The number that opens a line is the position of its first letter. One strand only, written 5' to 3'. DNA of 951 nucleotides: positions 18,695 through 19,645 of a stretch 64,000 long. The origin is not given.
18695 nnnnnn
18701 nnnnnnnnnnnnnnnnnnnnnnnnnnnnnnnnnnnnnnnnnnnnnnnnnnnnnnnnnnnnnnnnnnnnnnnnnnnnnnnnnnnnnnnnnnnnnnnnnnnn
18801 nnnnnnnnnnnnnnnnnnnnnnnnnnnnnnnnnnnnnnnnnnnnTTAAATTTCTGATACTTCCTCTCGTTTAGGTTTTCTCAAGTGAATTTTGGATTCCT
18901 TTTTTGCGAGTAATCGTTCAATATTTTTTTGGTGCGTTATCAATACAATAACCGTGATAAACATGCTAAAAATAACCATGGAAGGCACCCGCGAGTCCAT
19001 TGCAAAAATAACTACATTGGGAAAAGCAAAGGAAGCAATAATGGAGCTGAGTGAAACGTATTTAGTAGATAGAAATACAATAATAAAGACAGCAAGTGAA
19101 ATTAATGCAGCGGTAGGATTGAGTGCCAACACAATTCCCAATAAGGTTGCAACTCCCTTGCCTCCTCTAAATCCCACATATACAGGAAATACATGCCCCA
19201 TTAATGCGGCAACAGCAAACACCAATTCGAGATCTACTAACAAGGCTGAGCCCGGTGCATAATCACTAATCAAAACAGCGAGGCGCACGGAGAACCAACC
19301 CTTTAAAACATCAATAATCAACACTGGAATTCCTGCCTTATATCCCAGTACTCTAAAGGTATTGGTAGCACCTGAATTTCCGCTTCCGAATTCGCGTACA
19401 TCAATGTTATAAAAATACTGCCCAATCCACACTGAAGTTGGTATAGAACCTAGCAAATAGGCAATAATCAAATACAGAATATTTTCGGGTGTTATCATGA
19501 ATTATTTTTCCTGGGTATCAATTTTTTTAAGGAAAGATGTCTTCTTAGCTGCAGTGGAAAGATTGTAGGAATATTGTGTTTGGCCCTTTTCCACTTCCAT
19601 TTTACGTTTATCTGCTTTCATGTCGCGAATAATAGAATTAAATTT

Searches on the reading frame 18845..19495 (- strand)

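Call 29: search_protein_families(library=pfam, proteins=[window:18845-19495:-], max_evalue=0.001)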
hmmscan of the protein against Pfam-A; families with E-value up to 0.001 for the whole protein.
window:18845-19495:- (216 aa): 1 family
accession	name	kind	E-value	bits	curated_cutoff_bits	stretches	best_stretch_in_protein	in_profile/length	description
PF02660.20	G3P_acyltransf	-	9.8e-56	188.8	24.1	1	11-195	1-164/164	Glycerol-3-phosphate acyltransferase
